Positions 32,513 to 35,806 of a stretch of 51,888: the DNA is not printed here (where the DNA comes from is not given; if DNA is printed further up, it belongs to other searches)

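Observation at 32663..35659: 998-aa soluble regulator that looks like a fossilised hybrid two-component system with Glu in place of the phospho-accepting His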

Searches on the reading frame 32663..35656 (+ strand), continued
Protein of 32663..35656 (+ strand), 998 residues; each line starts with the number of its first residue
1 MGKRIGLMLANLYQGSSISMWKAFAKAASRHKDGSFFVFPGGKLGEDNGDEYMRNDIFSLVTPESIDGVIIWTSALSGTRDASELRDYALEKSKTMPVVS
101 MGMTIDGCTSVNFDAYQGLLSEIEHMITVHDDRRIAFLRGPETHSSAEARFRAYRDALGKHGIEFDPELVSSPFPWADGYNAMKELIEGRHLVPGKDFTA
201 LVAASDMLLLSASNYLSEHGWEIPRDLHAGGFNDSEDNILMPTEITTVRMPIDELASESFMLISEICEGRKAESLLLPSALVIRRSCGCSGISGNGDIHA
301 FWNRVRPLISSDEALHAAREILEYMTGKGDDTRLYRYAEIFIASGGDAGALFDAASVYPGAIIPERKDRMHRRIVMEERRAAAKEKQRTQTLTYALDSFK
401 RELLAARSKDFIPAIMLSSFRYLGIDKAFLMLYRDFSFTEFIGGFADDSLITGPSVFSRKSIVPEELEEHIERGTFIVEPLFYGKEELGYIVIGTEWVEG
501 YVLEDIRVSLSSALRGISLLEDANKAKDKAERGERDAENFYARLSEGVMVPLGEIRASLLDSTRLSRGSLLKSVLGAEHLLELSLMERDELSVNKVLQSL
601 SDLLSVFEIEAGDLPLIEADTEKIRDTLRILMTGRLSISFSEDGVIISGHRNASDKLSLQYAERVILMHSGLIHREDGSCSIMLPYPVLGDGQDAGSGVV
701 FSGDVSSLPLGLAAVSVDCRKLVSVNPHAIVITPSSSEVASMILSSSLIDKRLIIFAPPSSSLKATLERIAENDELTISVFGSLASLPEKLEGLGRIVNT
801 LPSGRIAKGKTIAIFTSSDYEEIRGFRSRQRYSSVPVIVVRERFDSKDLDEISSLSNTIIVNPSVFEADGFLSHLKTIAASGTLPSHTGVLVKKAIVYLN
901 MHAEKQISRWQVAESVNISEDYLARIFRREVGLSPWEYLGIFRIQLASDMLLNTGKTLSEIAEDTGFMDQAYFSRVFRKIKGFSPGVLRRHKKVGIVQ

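Call 17: search_solved_structures(query=A1, max_evalue=0.01)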
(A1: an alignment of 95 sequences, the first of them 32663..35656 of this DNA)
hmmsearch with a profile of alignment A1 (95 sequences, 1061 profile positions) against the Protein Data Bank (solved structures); distinct sequences matched with E-value up to 0.01: 137 (the best 60 are shown).
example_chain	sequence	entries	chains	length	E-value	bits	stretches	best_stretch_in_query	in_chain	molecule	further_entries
9nt3_D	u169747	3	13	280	1.5e-39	139.2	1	80-285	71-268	Ancestral LacI Transcription Factor | LacI Transcription Factor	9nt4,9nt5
5ysz_A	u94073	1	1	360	9e-33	116.8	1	100-285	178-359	Transcriptional regulator, LacI family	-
6swi_A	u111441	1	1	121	1.6e-25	92.8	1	958-1059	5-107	Two-component response regulator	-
3oou_A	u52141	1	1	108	9.2e-25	90.3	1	958-1058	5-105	Lin2118 protein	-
9nt6_A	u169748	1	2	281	8.3e-24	87.1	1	78-284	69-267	LacI Transcription Factor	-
3kke_A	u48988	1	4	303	1.8e-23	86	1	91-275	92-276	LacI family Transcriptional regulator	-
3bbl_A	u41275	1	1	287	2.5e-22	82.2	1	55-287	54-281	Regulatory protein of LacI family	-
3brq_A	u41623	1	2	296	8.8e-22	80.4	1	81-285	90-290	HTH-type transcriptional regulator ascG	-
2rgy_A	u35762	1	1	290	9.6e-22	80.3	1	127-285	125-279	Transcriptional regulator, LacI family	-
3dbi_A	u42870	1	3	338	1.2e-21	80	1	81-285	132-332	SUGAR-BINDING TRANSCRIPTIONAL REGULATOR, LACI FAMILY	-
2k9s_A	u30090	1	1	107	2.5e-21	78.9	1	960-1058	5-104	Arabinose operon regulatory protein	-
3k4h_A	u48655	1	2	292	1.5e-20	76.3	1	47-286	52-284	putative transcriptional regulator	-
2fep_A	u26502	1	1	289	6.5e-20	74.2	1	75-285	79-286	Catabolite control protein A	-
1jfs_A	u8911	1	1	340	8.9e-20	73.7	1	63-285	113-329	PURINE NUCLEOTIDE SYNTHESIS REPRESSOR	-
1jhz_A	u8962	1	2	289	8.9e-20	73.7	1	63-285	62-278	PURINE NUCLEOTIDE SYNTHESIS REPRESSOR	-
4fe4_A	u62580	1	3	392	1.7e-17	66.2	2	955-1058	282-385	Xylose operon regulatory protein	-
4fe7_A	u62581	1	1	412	2.1e-17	65.9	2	955-1058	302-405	Xylose operon regulatory protein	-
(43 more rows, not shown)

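Call 27: find_related_loci(query=A1, collection=genome_contigs, flank=8000)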
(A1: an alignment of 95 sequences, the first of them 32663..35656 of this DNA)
Query A1 (998 aa) in genome_contigs; peptide patterns used: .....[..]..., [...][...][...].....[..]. (x = any residue, [..] = any of these).
459 stretches matched a pattern; 448 encode a relative of the query (tblastn E <= 1e-3); the best 80 are kept; 80 distinct loci.
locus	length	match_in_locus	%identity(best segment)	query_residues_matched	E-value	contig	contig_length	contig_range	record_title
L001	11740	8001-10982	64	1-998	0e+0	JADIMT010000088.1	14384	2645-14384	MAG: Candidatus Ornithospirochaeta stercoripullorum isolate 7293 E1M07__C308932_L14384_SRR9113726, whole genome shotgun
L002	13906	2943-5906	64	1-993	0e+0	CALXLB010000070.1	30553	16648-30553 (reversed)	MAG: uncultured Spirochaetaceae bacterium isolate E05__bin266 genome assembly, contig: E05__k127_7930497, whole genome s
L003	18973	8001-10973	59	1-998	0e+0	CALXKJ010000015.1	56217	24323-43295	MAG: uncultured Spirochaetaceae bacterium isolate BRZ_RS__bin36 genome assembly, contig: BRZ_RS__NODE_599_length_56217_c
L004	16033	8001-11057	51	1-992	0e+0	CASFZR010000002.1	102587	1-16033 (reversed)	uncultured Spirochaetales bacterium isolate B16_L3_339339_idba_bin.95 genome assembly, contig: B16_L3_339339_idba_bin.95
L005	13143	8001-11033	49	1-993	0e+0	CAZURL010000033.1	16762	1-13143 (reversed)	MAG TPA_asm: uncultured Spirochaetaceae bacterium isolate SRP141132_co6_27 genome assembly, contig: NODE_2820_length_167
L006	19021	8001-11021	50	1-991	0e+0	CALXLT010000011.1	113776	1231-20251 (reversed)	MAG: uncultured Spirochaetaceae bacterium isolate E27__bin395 genome assembly, contig: E27__k127_897373, whole genome sh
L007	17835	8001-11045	48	1-998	0e+0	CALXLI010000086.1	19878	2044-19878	MAG: uncultured Spirochaetaceae bacterium isolate E19__bin224 genome assembly, contig: E19__k127_7425567, whole genome s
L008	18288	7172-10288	40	1-990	0e+0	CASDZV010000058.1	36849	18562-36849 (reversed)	uncultured Spirochaetales bacterium isolate SI.A21.metabat-bins.95 genome assembly, contig: SI.A21.metabat-bins.95.fa_k1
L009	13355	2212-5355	41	1-990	0e+0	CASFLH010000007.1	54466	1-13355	uncultured Spirochaetales bacterium isolate SI.A31.metabat-bins.11 genome assembly, contig: SI.A31.metabat-bins.11.fa_k1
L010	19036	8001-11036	41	1-991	0e+0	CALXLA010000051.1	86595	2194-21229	MAG: uncultured Spirochaetaceae bacterium isolate E24__bin239 genome assembly, contig: E24__k127_328749, whole genome sh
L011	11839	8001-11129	39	1-990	0e+0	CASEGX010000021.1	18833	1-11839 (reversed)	uncultured Spirochaetales bacterium isolate SI.A23.metabat-bins.76 genome assembly, contig: SI.A23.metabat-bins.76.fa_k1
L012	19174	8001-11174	39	1-998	0e+0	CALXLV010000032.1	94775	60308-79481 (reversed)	MAG: uncultured Spirochaetaceae bacterium isolate E30__bin267 genome assembly, contig: E30__k127_4955292, whole genome s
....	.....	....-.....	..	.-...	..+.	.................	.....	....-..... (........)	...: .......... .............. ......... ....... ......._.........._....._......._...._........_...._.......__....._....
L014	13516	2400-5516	39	1-989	0e+0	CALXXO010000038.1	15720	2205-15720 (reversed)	MAG: uncultured Spirochaetaceae bacterium isolate BRZ_KD__bin82 genome assembly, contig: BRZ_KD__NODE_4918_length_15720_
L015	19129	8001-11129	39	1-992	0e+0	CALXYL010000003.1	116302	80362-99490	MAG: uncultured Spirochaetaceae bacterium isolate BRZ_RF__bin124 genome assembly, contig: BRZ_RF__NODE_99_length_116302_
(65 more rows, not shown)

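Call 38: find_related_loci(query=A3, collection=genome_contigs, flank=8000)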
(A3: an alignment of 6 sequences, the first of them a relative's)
Query A3 (1188 aa) in genome_contigs; peptide patterns used: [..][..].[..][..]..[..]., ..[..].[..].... (x = any residue, [..] = any of these).
64 stretches matched a pattern; 5 encode a relative of the query (tblastn E <= 1e-3); 5 distinct loci.
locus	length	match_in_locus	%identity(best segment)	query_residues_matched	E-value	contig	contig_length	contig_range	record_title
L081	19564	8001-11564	97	1-1188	0e+0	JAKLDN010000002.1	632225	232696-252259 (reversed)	MAG: Spirochaetes bacterium isolate RA.bin110 RA.bin110_2, whole genome shotgun sequence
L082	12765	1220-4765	78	2-1188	0e+0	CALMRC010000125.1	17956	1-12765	MAG TPA_asm: uncultured Spirochaetes bacterium isolate SRR6284162_bin.1_CONCOCT_v1.1_MAG genome assembly, contig: ERZ795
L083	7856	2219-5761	77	1-1188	0e+0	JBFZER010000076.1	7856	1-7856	MAG: Spirochaetota bacterium isolate PPR_0593 k121_4629550, whole genome shotgun sequence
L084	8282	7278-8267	82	1-358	2e-165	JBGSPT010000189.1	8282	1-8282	MAG: Treponematales bacterium isolate JTS-AC310 k141_4310522, whole genome shotgun sequence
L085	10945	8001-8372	39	718-824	2e-10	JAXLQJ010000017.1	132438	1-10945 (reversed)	MAG: bacterium isolate STL-UNK1 C4.31.fa-17, whole genome shotgun sequence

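Call 78: search_protein_families(library=pfam, proteins=[P0118], max_evalue=0.001)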
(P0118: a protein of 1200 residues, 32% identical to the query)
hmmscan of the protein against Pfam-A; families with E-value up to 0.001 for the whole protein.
P0118 (1200 aa): 5 families
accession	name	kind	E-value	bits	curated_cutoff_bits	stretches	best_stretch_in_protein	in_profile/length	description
PF13377.12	Peripla_BP_3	-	1.6e-27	97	26.5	1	142-307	1-167/167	Periplasmic binding protein-like domain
PF12833.13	HTH_18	-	2e-20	73.3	33.6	1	1114-1191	1-78/80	Helix-turn-helix domain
PF00165.29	HTH_AraC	-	1.7e-12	47.6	26.6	1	1154-1191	2-41/42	Bacterial regulatory helix-turn-helix proteins, AraC family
PF00532.27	Peripla_BP_1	-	4e-07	30.2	22.2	1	99-248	65-213/281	Periplasmic binding proteins and sugar binding domain of LacI family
PF00512.31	HisKA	-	0.00013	22.3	26.9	1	595-651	2-64/66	His Kinase A (phospho-acceptor) domain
